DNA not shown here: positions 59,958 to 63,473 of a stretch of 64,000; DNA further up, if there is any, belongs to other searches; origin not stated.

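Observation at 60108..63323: ECF-like sigma factor fused to an ~880-aa soluble domain of unknown function, with no anti-sigma gene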

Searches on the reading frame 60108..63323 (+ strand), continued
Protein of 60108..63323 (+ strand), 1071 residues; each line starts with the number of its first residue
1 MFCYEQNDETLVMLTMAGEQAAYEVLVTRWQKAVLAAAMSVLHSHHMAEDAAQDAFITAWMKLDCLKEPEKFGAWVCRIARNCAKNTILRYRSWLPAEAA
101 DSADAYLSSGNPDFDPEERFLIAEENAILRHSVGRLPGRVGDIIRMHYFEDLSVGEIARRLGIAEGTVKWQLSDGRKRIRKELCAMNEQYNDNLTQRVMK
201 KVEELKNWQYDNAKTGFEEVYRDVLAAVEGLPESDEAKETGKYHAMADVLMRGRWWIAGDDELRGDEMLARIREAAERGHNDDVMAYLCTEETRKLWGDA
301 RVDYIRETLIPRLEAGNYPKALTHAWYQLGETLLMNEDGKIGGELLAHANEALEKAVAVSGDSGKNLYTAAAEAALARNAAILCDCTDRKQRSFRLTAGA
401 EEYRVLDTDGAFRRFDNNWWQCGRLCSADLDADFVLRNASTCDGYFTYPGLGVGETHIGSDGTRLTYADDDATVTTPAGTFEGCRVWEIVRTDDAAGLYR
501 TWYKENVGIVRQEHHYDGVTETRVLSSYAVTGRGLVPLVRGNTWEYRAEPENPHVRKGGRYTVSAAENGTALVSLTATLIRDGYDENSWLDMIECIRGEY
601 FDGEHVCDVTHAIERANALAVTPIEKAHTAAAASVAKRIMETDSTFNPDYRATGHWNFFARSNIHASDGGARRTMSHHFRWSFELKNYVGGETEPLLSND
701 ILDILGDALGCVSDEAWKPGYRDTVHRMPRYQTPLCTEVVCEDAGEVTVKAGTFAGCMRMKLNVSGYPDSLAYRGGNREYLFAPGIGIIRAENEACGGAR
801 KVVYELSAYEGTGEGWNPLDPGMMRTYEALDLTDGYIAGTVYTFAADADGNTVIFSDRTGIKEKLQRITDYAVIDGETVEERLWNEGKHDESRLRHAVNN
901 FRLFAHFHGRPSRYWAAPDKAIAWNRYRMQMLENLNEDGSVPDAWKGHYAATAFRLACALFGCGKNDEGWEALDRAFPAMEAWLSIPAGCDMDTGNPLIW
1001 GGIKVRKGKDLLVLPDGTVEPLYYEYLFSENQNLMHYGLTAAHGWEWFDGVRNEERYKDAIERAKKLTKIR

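Call 7: find_homologous_proteins(query=window:60108-63320:+)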
Query window:60108-63320:+ (1071 aa): 652 proteins with E <= 0.001 among 8000 candidates; the best 120 are listed.
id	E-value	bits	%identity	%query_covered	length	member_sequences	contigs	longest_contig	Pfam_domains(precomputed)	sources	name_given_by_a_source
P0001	0.0e+0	2479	98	100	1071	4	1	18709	PF21347.3,PF04545.23,PF04542.21,PF08281.19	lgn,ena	-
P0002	0.0e+0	1698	68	100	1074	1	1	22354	PF21347.3,PF04545.23,PF04542.21,PF08281.19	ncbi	ncbi:MAG: RNA polymerase sigma factor [Eubacteriales bacterium]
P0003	0.0e+0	1290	55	99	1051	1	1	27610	PF21347.3,PF04545.23,PF04542.21,PF08281.19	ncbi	-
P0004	0.0e+0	1287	56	99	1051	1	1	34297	PF21347.3,PF04545.23,PF04542.21,PF08281.19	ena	-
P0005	0.0e+0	1277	56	99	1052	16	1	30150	PF21347.3,PF04545.23,PF04542.21,PF08281.19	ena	-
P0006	0.0e+0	1272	55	99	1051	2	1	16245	PF21347.3,PF04545.23,PF04542.21,PF08281.19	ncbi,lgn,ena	-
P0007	0.0e+0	1267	56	99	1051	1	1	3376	PF21347.3,PF04545.23,PF04542.21,PF08281.19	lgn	-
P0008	0.0e+0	1260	54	99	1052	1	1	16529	PF21347.3,PF04545.23,PF04542.21,PF08281.19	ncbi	-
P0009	0.0e+0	1258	54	100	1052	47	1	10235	PF21347.3,PF04545.23,PF04542.21,PF08281.19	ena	-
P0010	0.0e+0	1242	54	99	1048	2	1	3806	PF07638.18,PF04545.23,PF04542.21,PF08281.19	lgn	-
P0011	0.0e+0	1216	54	99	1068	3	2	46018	PF21347.3,PF04545.23,PF04542.21,PF08281.19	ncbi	-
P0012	0.0e+0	1205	52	99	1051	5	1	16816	PF00515.35,PF07638.18,PF21347.3,PF04545.23,PF04542.21,PF13428.13,PF08281.19,PF07719.24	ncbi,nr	ncbi:MAG: sigma-70 family RNA polymerase sigma factor [Clostridia bacterium]|nr:sigma-70 family RNA 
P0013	0.0e+0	1194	52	99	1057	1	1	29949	PF07638.18,PF21347.3,PF04545.23,PF04542.21,PF08281.19,PF07719.24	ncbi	-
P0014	0.0e+0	1192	52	100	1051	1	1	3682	PF07638.18,PF21347.3,PF04545.23,PF04542.21,PF08281.19,PF07719.24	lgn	-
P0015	0.0e+0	1192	52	100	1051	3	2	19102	PF00515.35,PF07638.18,PF21347.3,PF04545.23,PF04542.21,PF08281.19,PF13181.13,PF07719.24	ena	-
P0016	0.0e+0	1181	53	100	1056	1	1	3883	PF04545.23,PF04542.21,PF08281.19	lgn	-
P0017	0.0e+0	1167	53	100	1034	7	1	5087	PF04545.23,PF04542.21,PF08281.19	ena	-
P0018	0.0e+0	1165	50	99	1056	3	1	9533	PF07638.18,PF21347.3,PF04545.23,PF04542.21,PF08281.19,PF07719.24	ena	-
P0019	0.0e+0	1159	49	100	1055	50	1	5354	PF21347.3,PF04545.23,PF04542.21,PF08281.19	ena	-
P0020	0.0e+0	1156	52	100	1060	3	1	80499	PF04545.23,PF04542.21,PF08281.19,PF07719.24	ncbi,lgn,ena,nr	ncbi:MAG: sigma-70 family RNA polymerase sigma factor [Oscillospiraceae bacterium]|nr:sigma-70 famil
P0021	0.0e+0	1155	52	99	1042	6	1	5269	PF07638.18,PF21347.3,PF04545.23,PF04542.21,PF08281.19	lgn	-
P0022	0.0e+0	1154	51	99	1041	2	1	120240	PF00515.35,PF07638.18,PF21347.3,PF04545.23,PF04542.21,PF08281.19,PF13181.13,PF07719.24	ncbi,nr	ncbi:MAG: sigma-70 family RNA polymerase sigma factor [Oscillospiraceae bacterium]|nr:sigma-70 famil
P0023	0.0e+0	1151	51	100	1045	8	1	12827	PF07638.18,PF21347.3,PF04545.23,PF04542.21,PF08281.19,PF07719.24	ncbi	-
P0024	0.0e+0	1148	51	100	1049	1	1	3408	PF07638.18,PF21347.3,PF04545.23,PF04542.21,PF08281.19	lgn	-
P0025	0.0e+0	1145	50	99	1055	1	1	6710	PF07638.18,PF21347.3,PF04545.23,PF04542.21,PF08281.19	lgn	-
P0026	0.0e+0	1145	50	99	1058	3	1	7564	PF07638.18,PF21347.3,PF04545.23,PF04542.21,PF08281.19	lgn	-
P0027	0.0e+0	1143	50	100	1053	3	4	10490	PF07638.18,PF21347.3,PF04545.23,PF04542.21,PF08281.19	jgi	-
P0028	0.0e+0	1141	51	99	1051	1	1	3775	PF07638.18,PF21347.3,PF04545.23,PF04542.21,PF08281.19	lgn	-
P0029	0.0e+0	1141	50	100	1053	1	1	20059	PF05263.18,PF07638.18,PF21347.3,PF04545.23,PF04542.21,PF08281.19,PF04297.21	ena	-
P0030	0.0e+0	1140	51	100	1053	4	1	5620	PF21347.3,PF04545.23,PF04542.21,PF08281.19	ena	-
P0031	0.0e+0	1137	49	100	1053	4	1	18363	PF07638.18,PF21347.3,PF04545.23,PF04542.21,PF08281.19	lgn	-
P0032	0.0e+0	1135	50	99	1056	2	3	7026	PF07638.18,PF21347.3,PF04545.23,PF04542.21,PF08281.19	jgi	-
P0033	0.0e+0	1134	50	100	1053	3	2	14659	PF07638.18,PF21347.3,PF04545.23,PF04542.21,PF08281.19,PF04297.21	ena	-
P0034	0.0e+0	1134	53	68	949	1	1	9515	PF21347.3,PF04545.23,PF04542.21,PF08281.19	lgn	-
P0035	0.0e+0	1133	50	100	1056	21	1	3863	PF07638.18,PF21347.3,PF04545.23,PF04542.21,PF08281.19,PF07719.24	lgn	-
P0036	0.0e+0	1133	50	100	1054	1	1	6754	PF21347.3,PF04545.23,PF04542.21,PF08281.19,PF07719.24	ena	-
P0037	0.0e+0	1132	50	100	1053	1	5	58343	PF21347.3,PF04545.23,PF04542.21,PF08281.19,PF07719.24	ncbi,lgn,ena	-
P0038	0.0e+0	1131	49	100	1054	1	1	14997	PF21347.3,PF04545.23,PF04542.21,PF08281.19,PF07719.24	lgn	-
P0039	0.0e+0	1131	50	100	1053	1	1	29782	PF07638.18,PF21347.3,PF04545.23,PF04542.21,PF08281.19,PF04297.21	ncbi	-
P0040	0.0e+0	1131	50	100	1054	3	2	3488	PF07638.18,PF21347.3,PF04545.23,PF04542.21,PF08281.19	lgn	-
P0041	0.0e+0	1129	50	100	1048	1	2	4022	PF07638.18,PF21347.3,PF04545.23,PF04542.21,PF08281.19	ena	-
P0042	0.0e+0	1129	49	100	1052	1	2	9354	PF07638.18,PF21347.3,PF04545.23,PF04542.21,PF08281.19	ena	-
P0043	0.0e+0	1128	49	100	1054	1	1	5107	PF21347.3,PF04545.23,PF04542.21,PF08281.19,PF07719.24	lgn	-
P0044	0.0e+0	1128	50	100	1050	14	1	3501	PF07638.18,PF21347.3,PF04545.23,PF04542.21,PF08281.19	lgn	-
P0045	0.0e+0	1127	50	100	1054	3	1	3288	PF21347.3,PF04545.23,PF04542.21,PF08281.19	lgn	-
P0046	0.0e+0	1124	50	100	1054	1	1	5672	PF21347.3,PF04545.23,PF04542.21,PF08281.19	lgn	-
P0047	0.0e+0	1124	50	100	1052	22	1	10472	PF07638.18,PF21347.3,PF04545.23,PF04542.21,PF08281.19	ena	-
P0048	0.0e+0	1123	49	100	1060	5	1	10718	PF07638.18,PF21347.3,PF04545.23,PF04542.21,PF08281.19,PF07719.24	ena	-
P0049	0.0e+0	1122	50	100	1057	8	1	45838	PF04545.23,PF04542.21,PF08281.19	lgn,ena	-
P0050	0.0e+0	1121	49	100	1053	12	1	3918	PF21347.3,PF04545.23,PF04542.21,PF08281.19,PF07719.24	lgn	-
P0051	0.0e+0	1120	50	100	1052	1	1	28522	PF21347.3,PF04545.23,PF04542.21,PF08281.19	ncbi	-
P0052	0.0e+0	1119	49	100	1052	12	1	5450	PF07638.18,PF21347.3,PF04545.23,PF04542.21,PF08281.19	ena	-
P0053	0.0e+0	1119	49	99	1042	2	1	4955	PF07638.18,PF21347.3,PF04545.23,PF04542.21,PF08281.19,PF07719.24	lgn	-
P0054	0.0e+0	1119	51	99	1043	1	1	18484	PF07638.18,PF21347.3,PF04545.23,PF04542.21,PF08281.19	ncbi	-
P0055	0.0e+0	1117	49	100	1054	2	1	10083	PF21347.3,PF04545.23,PF04542.21,PF08281.19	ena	-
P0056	0.0e+0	1115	49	100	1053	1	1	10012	PF07638.18,PF21347.3,PF04545.23,PF04542.21,PF08281.19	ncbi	-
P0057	0.0e+0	1115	50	100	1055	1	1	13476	PF21347.3,PF04545.23,PF04542.21,PF08281.19,PF07719.24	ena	-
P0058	0.0e+0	1114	49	100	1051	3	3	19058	PF07638.18,PF21347.3,PF04545.23,PF04542.21,PF08281.19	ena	-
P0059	0.0e+0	1114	49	99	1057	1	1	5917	PF07638.18,PF21347.3,PF04545.23,PF04542.21,PF08281.19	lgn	-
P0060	0.0e+0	1113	49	100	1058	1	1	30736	PF07638.18,PF21347.3,PF04545.23,PF04542.21,PF08281.19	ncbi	-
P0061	0.0e+0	1113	49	100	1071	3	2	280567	PF21347.3,PF04545.23,PF04542.21,PF08281.19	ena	-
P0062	0.0e+0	1113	50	100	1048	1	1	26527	PF07638.18,PF04545.23,PF04542.21,PF08281.19,PF07719.24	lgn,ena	-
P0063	0.0e+0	1112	49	99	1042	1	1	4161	PF07638.18,PF21347.3,PF04545.23,PF04542.21,PF08281.19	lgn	-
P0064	0.0e+0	1112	49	100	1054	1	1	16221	PF21347.3,PF04545.23,PF04542.21,PF08281.19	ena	-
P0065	0.0e+0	1111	50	100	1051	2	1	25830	PF21347.3,PF04545.23,PF04542.21,PF08281.19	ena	-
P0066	0.0e+0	1111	50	99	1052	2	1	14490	PF21347.3,PF04545.23,PF04542.21,PF08281.19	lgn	-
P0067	0.0e+0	1111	49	100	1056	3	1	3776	PF05263.18,PF07638.18,PF21347.3,PF04545.23,PF04542.21,PF08281.19,PF04297.21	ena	-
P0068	0.0e+0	1111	49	100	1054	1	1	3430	PF21347.3,PF04545.23,PF04542.21,PF08281.19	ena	-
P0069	0.0e+0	1111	49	99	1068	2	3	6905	PF07638.18,PF21347.3,PF04545.23,PF04542.21,PF08281.19,PF07719.24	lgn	-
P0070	0.0e+0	1110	49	100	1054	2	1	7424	PF05263.18,PF07638.18,PF21347.3,PF04545.23,PF04542.21,PF08281.19,PF04297.21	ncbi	-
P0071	0.0e+0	1108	49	100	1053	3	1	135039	PF07638.18,PF21347.3,PF04545.23,PF04542.21,PF08281.19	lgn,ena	-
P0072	0.0e+0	1107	49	100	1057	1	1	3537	PF21347.3,PF04545.23,PF04542.21,PF08281.19,PF07719.24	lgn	-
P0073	0.0e+0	1106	50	100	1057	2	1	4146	PF21347.3,PF04545.23,PF04542.21,PF08281.19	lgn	-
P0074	0.0e+0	1106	48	100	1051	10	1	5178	PF07638.18,PF21347.3,PF04545.23,PF04542.21,PF08281.19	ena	-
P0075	0.0e+0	1106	49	100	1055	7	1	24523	PF07638.18,PF21347.3,PF04545.23,PF04542.21,PF08281.19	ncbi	-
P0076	0.0e+0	1105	48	100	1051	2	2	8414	PF07638.18,PF21347.3,PF04545.23,PF04542.21,PF08281.19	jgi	-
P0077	0.0e+0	1105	49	99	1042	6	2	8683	PF21347.3,PF04545.23,PF04542.21,PF08281.19,PF07719.24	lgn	-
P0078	0.0e+0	1101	48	100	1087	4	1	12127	PF07638.18,PF21347.3,PF04545.23,PF04542.21,PF08281.19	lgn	-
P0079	0.0e+0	1101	49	100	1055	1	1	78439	PF07638.18,PF21347.3,PF04545.23,PF04542.21,PF08281.19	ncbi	-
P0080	0.0e+0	1101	49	100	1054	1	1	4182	PF21347.3,PF04545.23,PF04542.21,PF08281.19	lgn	-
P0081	0.0e+0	1101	49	100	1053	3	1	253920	PF07638.18,PF21347.3,PF04545.23,PF04542.21,PF08281.19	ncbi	-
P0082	0.0e+0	1101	49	100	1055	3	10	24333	PF21347.3,PF04545.23,PF04542.21,PF08281.19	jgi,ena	-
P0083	0.0e+0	1101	49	99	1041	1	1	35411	PF21347.3,PF04545.23,PF04542.21,PF08281.19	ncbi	-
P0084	0.0e+0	1100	49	100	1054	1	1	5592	PF07638.18,PF21347.3,PF04545.23,PF04542.21,PF08281.19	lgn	-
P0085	0.0e+0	1100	49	100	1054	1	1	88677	PF21347.3,PF04545.23,PF04542.21,PF08281.19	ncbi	-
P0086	0.0e+0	1100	49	99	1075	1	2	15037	PF07638.18,PF21347.3,PF04545.23,PF04542.21,PF08281.19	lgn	-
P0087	0.0e+0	1100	49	100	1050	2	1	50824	PF21347.3,PF04545.23,PF04542.21,PF08281.19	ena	-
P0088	0.0e+0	1098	49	99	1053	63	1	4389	PF07638.18,PF21347.3,PF04545.23,PF04542.21,PF08281.19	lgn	-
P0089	0.0e+0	1096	49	99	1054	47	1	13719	PF07638.18,PF21347.3,PF04545.23,PF04542.21,PF08281.19,PF07719.24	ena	-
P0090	0.0e+0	1096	49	100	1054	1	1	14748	PF21347.3,PF04545.23,PF04542.21,PF08281.19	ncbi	-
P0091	0.0e+0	1096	49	100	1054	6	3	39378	PF07638.18,PF21347.3,PF04545.23,PF04542.21,PF08281.19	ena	-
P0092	0.0e+0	1092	48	100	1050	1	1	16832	PF21347.3,PF04545.23,PF04542.21,PF08281.19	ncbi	-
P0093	0.0e+0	1092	49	100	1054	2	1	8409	PF07638.18,PF04545.23,PF04542.21,PF08281.19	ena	-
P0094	0.0e+0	1091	49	100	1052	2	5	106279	PF07638.18,PF21347.3,PF04545.23,PF04542.21,PF08281.19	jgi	-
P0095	0.0e+0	1090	47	100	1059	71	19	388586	PF07638.18,PF21347.3,PF04545.23,PF04542.21,PF08281.19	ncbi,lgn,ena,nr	ncbi:MAG: hypothetical protein DBX36_03170 [Oscillospiraceae bacterium]|nr:MAG: hypothetical protein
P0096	0.0e+0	1090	49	100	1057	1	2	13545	PF07638.18,PF21347.3,PF04545.23,PF04542.21,PF08281.19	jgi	-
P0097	0.0e+0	1090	49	100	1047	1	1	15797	PF21347.3,PF04545.23,PF04542.21,PF08281.19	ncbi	-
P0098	0.0e+0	1089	49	99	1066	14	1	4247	PF21347.3,PF04545.23,PF04542.21,PF08281.19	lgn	-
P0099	0.0e+0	1089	49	100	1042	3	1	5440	PF21347.3,PF04545.23,PF04542.21,PF08281.19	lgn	-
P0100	0.0e+0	1088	48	100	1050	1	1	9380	PF21347.3,PF04545.23,PF04542.21,PF08281.19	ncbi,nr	ncbi:MAG: sigma-70 family RNA polymerase sigma factor [Clostridia bacterium]|nr:sigma-70 family RNA 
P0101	0.0e+0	1087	48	100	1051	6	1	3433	PF05263.18,PF07638.18,PF21347.3,PF04545.23,PF04542.21,PF08281.19,PF04297.21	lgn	-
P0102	0.0e+0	1087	51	98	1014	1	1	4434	PF07638.18,PF04545.23,PF04542.21,PF08281.19,PF07719.24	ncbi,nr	ncbi:MAG: RNA polymerase sigma factor, partial [Eubacteriales bacterium]|nr:RNA polymerase sigma fac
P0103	0.0e+0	1087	48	100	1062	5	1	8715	PF21347.3,PF04545.23,PF04542.21,PF08281.19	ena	-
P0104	0.0e+0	1085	49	100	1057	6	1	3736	PF00515.35,PF21347.3,PF04545.23,PF04542.21,PF08281.19,PF13181.13,PF07719.24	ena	-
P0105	0.0e+0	1085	48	100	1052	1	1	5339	PF07638.18,PF21347.3,PF04545.23,PF04542.21,PF08281.19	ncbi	-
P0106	0.0e+0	1082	49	100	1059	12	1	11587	PF07638.18,PF21347.3,PF04545.23,PF04542.21,PF08281.19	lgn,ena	-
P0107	0.0e+0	1081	48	100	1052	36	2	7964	PF00515.35,PF21347.3,PF04545.23,PF04542.21,PF08281.19,PF13181.13,PF07719.24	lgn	-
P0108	0.0e+0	1081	49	99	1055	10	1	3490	PF07638.18,PF21347.3,PF04545.23,PF04542.21,PF08281.19,PF07719.24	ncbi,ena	-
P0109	0.0e+0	1079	48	100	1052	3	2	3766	PF07638.18,PF21347.3,PF04545.23,PF04542.21,PF08281.19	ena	-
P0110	0.0e+0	1079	48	100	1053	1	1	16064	PF07638.18,PF21347.3,PF04545.23,PF04542.21,PF08281.19,PF07719.24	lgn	-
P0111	0.0e+0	1078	49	99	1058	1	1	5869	PF07638.18,PF21347.3,PF04545.23,PF04542.21,PF08281.19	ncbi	-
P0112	0.0e+0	1077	48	100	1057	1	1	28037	PF07638.18,PF21347.3,PF04545.23,PF04542.21,PF08281.19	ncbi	-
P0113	0.0e+0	1076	47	99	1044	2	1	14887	PF07638.18,PF21347.3,PF04545.23,PF04542.21,PF08281.19,PF07719.24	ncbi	-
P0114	0.0e+0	1076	48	100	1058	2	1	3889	PF04545.23,PF04542.21,PF08281.19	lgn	-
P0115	0.0e+0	1076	49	99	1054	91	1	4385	PF07638.18,PF21347.3,PF04545.23,PF04542.21,PF08281.19,PF07719.24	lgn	-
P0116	0.0e+0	1074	50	100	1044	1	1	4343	PF04545.23,PF04542.21,PF08281.19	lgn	-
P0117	0.0e+0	1074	49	100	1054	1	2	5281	PF07638.18,PF21347.3,PF04545.23,PF04542.21,PF08281.19,PF04297.21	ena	-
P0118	0.0e+0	1074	48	100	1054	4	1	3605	PF07638.18,PF21347.3,PF04545.23,PF04542.21,PF08281.19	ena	-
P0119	0.0e+0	1073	48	100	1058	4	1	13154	PF04545.23,PF04542.21,PF08281.19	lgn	-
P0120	0.0e+0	1073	49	100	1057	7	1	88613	PF07638.18,PF21347.3,PF04545.23,PF04542.21,PF08281.19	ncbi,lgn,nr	ncbi:MAG: sigma-70 family RNA polymerase sigma factor [Clostridia bacterium]|nr:sigma-70 family RNA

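Call 15: find_encoding_contigs(protein=P0095, flank=8000, max_places=4)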
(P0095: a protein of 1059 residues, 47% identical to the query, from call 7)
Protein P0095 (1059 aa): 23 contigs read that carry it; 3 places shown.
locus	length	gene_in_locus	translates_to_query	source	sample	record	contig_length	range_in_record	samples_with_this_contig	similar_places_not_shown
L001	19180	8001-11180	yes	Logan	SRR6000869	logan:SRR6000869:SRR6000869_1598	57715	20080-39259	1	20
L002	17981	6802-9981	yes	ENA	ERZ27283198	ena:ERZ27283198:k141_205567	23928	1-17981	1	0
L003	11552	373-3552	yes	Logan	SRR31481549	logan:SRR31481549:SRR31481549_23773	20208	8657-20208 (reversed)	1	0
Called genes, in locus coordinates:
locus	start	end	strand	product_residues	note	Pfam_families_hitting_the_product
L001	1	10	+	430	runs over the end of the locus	PF07690:MFS_1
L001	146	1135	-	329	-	PF02653:BPD_transp_2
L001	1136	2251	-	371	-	PF02653:BPD_transp_2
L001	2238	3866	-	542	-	PF00005:ABC_tran, PF13304:AAA_21 (faint), PF00005:ABC_tran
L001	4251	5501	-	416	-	PF02608:Bmp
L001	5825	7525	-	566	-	PF01979:Amidohydro_1, PF07969:Amidohydro_3 (faint), PF13382:Adenine_deam_C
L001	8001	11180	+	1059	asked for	PF04542:Sigma70_r2, PF07638:Sigma70_ECF (weak), PF04545:Sigma70_r4, PF08281:Sigma70_r4_2, PF21347:DUF3108_like (faint)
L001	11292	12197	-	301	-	PF00781:DAGK_cat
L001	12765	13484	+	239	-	PF00005:ABC_tran, PF02463:SMC_N (faint), PF13304:AAA_21 (faint)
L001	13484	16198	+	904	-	PF12704:MacB_PCD (weak), PF02687:FtsX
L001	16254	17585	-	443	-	PF01595:CNNM, PF00571:CBS, PF03471:CorC_HlyC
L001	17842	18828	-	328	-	-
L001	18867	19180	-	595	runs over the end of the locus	PF00082:Peptidase_S8, PF07755:DUF1611 (weak)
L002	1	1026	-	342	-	?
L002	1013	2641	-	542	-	PF00005:ABC_tran, PF13304:AAA_21 (faint), PF00005:ABC_tran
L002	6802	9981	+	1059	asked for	PF04542:Sigma70_r2, PF07638:Sigma70_ECF (weak), PF04545:Sigma70_r4, PF08281:Sigma70_r4_2, PF21347:DUF3108_like (faint)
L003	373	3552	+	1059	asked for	PF04542:Sigma70_r2, PF07638:Sigma70_ECF (weak), PF04545:Sigma70_r4, PF08281:Sigma70_r4_2, PF21347:DUF3108_like (faint)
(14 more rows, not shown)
